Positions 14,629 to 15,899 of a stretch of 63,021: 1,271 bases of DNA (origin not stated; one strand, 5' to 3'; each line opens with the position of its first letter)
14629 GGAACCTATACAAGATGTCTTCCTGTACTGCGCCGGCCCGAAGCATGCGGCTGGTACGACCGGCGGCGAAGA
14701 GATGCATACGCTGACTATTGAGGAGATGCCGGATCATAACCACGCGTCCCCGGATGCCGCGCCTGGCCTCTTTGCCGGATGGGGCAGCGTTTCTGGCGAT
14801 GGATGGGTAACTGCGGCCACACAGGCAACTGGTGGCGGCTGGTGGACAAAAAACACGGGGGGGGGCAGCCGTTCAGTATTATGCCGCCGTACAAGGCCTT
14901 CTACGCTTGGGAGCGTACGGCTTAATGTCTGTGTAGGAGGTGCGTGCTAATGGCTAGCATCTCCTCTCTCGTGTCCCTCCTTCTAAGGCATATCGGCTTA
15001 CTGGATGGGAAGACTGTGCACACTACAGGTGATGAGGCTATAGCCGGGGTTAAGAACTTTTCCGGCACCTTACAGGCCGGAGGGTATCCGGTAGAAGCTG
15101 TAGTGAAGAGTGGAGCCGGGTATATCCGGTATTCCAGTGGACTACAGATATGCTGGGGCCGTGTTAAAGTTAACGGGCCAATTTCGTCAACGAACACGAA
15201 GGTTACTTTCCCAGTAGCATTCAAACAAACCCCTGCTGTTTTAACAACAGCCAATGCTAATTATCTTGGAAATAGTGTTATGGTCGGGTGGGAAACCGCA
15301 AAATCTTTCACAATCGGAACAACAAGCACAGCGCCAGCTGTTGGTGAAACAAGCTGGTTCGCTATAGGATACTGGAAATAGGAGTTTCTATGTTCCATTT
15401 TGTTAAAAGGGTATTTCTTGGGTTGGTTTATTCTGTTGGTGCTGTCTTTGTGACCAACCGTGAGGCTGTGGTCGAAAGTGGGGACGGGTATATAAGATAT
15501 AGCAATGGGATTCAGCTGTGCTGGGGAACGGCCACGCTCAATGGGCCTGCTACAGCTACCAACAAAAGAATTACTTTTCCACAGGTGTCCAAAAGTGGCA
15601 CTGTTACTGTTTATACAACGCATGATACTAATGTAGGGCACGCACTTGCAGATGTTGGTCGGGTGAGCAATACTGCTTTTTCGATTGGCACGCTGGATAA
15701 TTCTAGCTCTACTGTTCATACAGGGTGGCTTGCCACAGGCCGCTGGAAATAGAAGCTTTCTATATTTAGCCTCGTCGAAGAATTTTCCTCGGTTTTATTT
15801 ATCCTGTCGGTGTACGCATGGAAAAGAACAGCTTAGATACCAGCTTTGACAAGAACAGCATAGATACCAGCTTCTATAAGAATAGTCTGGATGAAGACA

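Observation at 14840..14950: G9 homopolymer frameshifts the conserved C-terminus of a tail-collar fibre gene: candidate phase-variable or recoding site.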

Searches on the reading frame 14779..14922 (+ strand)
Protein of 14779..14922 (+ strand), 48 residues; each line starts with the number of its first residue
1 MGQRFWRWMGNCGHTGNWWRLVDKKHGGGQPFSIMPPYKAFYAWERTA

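Call 3: search_protein_families(library=pfam, proteins=[window:14779-14922:+], max_evalue=1)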
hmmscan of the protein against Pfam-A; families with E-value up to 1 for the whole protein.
window:14779-14922:+ (48 aa): 0 families

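Call 23: list_cluster_members(proteins=[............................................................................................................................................, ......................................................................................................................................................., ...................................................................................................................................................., window:14779-14922:+])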
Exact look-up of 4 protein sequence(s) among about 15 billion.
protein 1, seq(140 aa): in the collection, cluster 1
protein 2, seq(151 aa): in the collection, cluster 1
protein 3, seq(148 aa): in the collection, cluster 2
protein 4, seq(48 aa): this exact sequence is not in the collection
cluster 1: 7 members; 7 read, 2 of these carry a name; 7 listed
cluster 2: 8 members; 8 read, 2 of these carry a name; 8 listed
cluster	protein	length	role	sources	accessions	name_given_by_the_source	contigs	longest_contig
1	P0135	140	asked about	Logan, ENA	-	-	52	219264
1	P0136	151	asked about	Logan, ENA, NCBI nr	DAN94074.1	MAG TPA: baseplate protein [Caudoviricetes sp.]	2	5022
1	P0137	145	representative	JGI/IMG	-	hypothetical protein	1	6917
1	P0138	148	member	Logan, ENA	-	-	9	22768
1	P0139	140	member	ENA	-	-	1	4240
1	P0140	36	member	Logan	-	-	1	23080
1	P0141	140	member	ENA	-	-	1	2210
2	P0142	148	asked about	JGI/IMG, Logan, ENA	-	hypothetical protein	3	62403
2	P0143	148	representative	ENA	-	-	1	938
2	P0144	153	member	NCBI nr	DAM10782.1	MAG TPA: baseplate protein [Caudoviricetes sp.]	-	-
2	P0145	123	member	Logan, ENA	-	-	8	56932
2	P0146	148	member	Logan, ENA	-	-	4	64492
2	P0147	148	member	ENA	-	-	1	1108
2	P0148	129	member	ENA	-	-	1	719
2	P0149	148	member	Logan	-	-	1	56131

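Call 26: find_encoding_contigs(protein=P0135, flank=10000, max_places=10)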
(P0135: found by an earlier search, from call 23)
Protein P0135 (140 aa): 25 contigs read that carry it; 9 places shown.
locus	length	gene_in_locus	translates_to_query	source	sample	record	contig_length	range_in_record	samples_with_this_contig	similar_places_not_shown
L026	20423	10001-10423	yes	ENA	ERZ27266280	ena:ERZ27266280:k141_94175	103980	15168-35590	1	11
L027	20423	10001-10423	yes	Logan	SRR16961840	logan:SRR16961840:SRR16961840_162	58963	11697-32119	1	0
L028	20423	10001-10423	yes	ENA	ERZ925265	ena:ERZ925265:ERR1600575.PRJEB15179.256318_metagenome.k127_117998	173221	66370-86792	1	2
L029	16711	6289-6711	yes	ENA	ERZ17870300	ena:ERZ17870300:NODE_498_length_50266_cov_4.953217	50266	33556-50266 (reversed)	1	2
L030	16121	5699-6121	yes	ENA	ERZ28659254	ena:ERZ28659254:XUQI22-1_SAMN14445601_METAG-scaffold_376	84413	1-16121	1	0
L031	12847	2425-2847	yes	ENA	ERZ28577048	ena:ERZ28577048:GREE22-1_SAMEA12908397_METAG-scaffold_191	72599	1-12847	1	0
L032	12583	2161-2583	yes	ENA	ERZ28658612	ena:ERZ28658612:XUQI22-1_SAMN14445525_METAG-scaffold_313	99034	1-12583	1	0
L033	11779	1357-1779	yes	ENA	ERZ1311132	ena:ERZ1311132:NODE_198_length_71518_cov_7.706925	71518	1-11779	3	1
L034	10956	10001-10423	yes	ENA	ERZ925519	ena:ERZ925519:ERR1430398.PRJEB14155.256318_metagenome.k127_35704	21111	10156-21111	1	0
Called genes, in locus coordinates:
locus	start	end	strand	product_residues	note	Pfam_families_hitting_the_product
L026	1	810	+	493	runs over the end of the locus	-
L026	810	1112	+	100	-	-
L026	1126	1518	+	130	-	-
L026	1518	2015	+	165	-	-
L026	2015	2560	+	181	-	-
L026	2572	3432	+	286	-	-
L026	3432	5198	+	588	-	-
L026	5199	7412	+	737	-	-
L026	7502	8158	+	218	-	-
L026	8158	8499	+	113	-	-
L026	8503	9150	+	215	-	PF14301:DUF4376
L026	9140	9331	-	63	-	-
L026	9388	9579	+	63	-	-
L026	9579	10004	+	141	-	-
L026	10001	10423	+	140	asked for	PF21939:Gp10_C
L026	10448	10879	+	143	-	PF21882:Gp53-like_C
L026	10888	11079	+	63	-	-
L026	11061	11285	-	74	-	-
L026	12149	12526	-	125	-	PF02256:Fe_hyd_SSU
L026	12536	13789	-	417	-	PF12838:Fer4_7 (faint), PF13187:Fer4_9, PF12797:Fer4_2 (faint), PF12837:Fer4_6 (weak), PF13237:Fer4_10 (weak), PF00037:Fer4, PF14697:Fer4_21 (weak), PF02906:Fe_hyd_lg_C, +1 more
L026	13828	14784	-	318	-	PF04055:Radical_SAM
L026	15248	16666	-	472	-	PF04055:Radical_SAM, PF06968:BATS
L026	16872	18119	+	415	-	PF00350:Dynamin_N (faint), PF01926:MMR_HSR1, PF02421:FeoB_N, PF18128:HydF_dimer, PF18133:HydF_tetramer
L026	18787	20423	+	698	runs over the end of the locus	PF07715:Plug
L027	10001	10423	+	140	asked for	PF21939:Gp10_C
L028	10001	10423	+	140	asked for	PF21939:Gp10_C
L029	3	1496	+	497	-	?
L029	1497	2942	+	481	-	-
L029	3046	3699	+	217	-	-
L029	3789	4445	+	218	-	-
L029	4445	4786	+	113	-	-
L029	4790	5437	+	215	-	PF14301:DUF4376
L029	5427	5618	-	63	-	-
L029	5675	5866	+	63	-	-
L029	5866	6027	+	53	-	-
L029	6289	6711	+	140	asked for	PF21939:Gp10_C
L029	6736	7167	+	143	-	PF21882:Gp53-like_C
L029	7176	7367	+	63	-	-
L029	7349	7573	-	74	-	-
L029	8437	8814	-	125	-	PF02256:Fe_hyd_SSU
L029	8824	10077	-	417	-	PF12838:Fer4_7 (faint), PF13187:Fer4_9, PF12797:Fer4_2 (faint), PF12837:Fer4_6 (weak), PF13237:Fer4_10 (weak), PF00037:Fer4, PF14697:Fer4_21 (weak), PF02906:Fe_hyd_lg_C, +1 more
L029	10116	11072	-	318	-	PF04055:Radical_SAM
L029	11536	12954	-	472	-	PF04055:Radical_SAM, PF06968:BATS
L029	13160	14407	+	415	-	PF00350:Dynamin_N (faint), PF01926:MMR_HSR1, PF02421:FeoB_N, PF18128:HydF_dimer, PF18133:HydF_tetramer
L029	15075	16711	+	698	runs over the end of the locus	PF07715:Plug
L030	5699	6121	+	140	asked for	PF21939:Gp10_C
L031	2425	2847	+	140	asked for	PF21939:Gp10_C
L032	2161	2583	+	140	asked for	PF21939:Gp10_C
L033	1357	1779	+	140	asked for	PF21939:Gp10_C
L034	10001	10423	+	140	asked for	PF21939:Gp10_C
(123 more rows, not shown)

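Call 28: find_related_loci(query=L026:16872-18116:+, collection=genome_contigs, flank=10000)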
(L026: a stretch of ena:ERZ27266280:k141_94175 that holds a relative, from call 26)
Query L026:16872-18116:+ (415 aa) in genome_contigs; peptide patterns used: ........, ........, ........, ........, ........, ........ (x = any residue, [..] = any of these).
121 stretches matched a pattern; 54 encode a relative of the query (tblastn E <= 1e-3); 54 distinct loci.
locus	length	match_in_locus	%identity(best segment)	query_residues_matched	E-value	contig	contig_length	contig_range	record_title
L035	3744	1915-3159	98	1-415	0e+0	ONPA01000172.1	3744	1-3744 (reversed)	uncultured Desulfovibrio sp. isolate RUG514 genome assembly, contig: k87_22215687, whole genome shotgun sequence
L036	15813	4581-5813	67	2-414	7e-172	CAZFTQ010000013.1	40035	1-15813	MAG TPA_asm: uncultured Desulfovibrio sp. isolate SRP314395_co1_243 genome assembly, contig: NODE_672_length_40035_cov_6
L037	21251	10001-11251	65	2-409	4e-168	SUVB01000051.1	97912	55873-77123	MAG: Desulfovibrio desulfuricans isolate SIG61 k141_732437, whole genome shotgun sequence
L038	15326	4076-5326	65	2-410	2e-160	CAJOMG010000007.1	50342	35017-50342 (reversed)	uncultured Desulfovibrio sp. isolate Reindeer_2_mag_125 genome assembly, contig: scaffold_397, whole genome shotgun sequ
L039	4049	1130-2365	62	2-412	4e-154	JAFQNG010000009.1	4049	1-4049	MAG: Desulfovibrio sp. isolate RGIG1974 Goat_Cecum.Co__c298107, whole genome shotgun sequence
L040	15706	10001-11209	58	1-408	2e-143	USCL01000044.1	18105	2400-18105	uncultured Desulfovibrio sp. isolate UMGS1582 genome assembly, contig: NODE_1714_length_18105_cov_3.741163, whole genome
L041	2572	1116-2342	59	4-412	9e-152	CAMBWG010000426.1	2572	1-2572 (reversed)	MAG: uncultured Desulfovibrio sp. isolate SRR15732367_bin.34_metaWRAP_v1.3_MAG genome assembly, contig: ERZ9426320.13607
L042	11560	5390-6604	61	4-408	4e-143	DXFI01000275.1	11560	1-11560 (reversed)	MAG TPA_asm: Candidatus Desulfovibrio intestinigallinarum isolate ChiHecec3B27-2601 ChiHecec3B27__C388336_L11560_SAMN080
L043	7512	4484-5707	58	1-406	4e-142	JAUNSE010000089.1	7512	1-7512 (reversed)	MAG: Desulfovibrionaceae bacterium isolate S4M_St_19 NODE_2880_length_7512_cov_5.171383, whole genome shotgun sequence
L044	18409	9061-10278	58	4-408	3e-139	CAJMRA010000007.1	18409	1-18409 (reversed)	TPA_asm: uncultured bacterium isolate ERR1600705-bin.27 genome assembly, contig: NODE_3516_length_18409_cov_6.896208, wh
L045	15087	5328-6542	60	4-408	3e-135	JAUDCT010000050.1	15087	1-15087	Desulfovibrio piger strain ET209 ET209_scaffold_50, whole genome shotgun sequence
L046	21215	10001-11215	53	1-408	3e-129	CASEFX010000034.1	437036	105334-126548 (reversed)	uncultured Sutterella sp. isolate SI.A11.metabat-bins.53 genome assembly, contig: SI.A11.metabat-bins.53.fa_k141_249329,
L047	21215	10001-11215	53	1-408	4e-129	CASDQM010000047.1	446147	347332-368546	uncultured Sutterella sp. isolate SI.A104.metabat-bins.12 genome assembly, contig: SI.A104.metabat-bins.12.fa_k141_36207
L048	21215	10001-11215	53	1-408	1e-128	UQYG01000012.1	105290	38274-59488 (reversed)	uncultured Sutterella sp. isolate UMGS757 genome assembly, contig: NODE_84_length_105290_cov_11.550292, whole genome sho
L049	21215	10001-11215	53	1-408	2e-127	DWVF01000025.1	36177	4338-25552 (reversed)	MAG TPA_asm: Candidatus Sutterella merdavium isolate ChiGjej6B6-11950 ChiGjej6B6M5__C26128_L36177_SAMN08009849, whole ge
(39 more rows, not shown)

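Call 30: find_encoding_contigs(protein=P0138, flank=2000, max_places=6)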
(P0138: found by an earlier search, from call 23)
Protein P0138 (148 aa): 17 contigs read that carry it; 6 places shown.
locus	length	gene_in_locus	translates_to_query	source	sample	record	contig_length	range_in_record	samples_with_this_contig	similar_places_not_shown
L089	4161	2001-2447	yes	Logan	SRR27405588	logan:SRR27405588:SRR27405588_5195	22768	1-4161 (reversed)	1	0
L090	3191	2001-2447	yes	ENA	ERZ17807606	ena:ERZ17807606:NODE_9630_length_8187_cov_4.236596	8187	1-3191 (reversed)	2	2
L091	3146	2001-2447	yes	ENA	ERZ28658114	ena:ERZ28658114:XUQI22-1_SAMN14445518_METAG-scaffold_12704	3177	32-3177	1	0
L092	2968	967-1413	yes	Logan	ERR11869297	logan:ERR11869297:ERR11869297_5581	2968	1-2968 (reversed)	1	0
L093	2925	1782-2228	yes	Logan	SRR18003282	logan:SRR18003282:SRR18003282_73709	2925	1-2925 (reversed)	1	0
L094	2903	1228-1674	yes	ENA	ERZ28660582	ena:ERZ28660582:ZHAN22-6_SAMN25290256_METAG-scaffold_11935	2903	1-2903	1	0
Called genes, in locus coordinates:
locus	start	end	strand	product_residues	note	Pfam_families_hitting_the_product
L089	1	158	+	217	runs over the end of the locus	-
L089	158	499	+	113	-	-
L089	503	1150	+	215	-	PF14301:DUF4376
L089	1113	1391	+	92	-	-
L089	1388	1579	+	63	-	-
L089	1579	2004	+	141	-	-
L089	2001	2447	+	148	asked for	PF21939:Gp10_C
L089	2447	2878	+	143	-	PF21882:Gp53-like_C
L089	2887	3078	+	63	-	-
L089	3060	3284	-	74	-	-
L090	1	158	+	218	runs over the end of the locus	-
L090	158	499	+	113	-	-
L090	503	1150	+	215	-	PF14301:DUF4376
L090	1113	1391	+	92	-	-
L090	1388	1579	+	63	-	-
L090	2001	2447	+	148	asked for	PF21939:Gp10_C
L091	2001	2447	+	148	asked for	PF21939:Gp10_C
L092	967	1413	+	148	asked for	PF21939:Gp10_C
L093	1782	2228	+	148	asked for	PF21939:Gp10_C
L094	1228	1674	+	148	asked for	PF21939:Gp10_C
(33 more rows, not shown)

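Call 32: find_encoding_contigs(protein=P0145, flank=3000, max_places=6)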
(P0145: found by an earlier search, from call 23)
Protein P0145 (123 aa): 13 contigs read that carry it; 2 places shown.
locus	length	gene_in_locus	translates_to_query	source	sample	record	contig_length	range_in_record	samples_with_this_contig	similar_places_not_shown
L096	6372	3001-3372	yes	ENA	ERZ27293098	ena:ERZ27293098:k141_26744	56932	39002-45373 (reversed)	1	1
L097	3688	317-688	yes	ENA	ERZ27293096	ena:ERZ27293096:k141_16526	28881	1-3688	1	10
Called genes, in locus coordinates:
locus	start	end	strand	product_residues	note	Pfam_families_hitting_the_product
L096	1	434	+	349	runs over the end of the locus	PF18454:Mtd_N, PF03406:Phage_fiber_2 (faint)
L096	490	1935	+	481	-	-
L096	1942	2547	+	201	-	-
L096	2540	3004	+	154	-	-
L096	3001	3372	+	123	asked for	PF21939:Gp10_C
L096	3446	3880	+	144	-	PF21882:Gp53-like_C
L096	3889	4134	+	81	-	-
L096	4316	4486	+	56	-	-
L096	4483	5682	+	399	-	PF13306:LRR_5 (weak)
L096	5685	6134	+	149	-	-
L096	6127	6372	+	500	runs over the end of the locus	-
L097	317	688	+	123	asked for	PF21939:Gp10_C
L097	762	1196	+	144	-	PF21882:Gp53-like_C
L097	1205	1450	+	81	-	-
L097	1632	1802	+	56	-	-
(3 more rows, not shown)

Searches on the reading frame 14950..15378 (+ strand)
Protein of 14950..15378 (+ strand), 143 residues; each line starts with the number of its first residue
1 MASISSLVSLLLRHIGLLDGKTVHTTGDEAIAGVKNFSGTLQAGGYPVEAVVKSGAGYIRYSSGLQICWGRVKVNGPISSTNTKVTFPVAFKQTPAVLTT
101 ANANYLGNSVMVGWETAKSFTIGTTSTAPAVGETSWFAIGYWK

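Call 3: search_protein_families(library=pfam, proteins=[window:14950-15378:+], max_evalue=1)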
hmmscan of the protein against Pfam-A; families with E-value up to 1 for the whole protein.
window:14950-15378:+ (143 aa): 3 families
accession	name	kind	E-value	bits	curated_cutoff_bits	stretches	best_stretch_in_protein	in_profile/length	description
PF21882.2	Gp53-like_C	-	1.6e-11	45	24.9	1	61-141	2-84/84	Putative tail fiber protein gp53-like, C-terminal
PF18338.7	BppL_N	-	1.1e-05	25.3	25.8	1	23-41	6-24/25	Lower baseplate protein N-terminal domain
PF09458.16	H_lectin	-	0.13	12.8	24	1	83-104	2-23/67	H-type lectin domain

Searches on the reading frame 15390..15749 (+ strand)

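Call 3: search_protein_families(library=pfam, proteins=[window:15390-15749:+], max_evalue=1)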
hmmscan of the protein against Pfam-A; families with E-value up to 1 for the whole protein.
window:15390-15749:+ (120 aa): 2 families
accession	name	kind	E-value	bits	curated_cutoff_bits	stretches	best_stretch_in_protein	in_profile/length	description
PF21882.2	Gp53-like_C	-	3.5e-05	24.7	24.9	1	38-118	3-84/84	Putative tail fiber protein gp53-like, C-terminal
PF16358.11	RcsF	-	0.22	12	29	1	65-98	20-53/110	RcsF lipoprotein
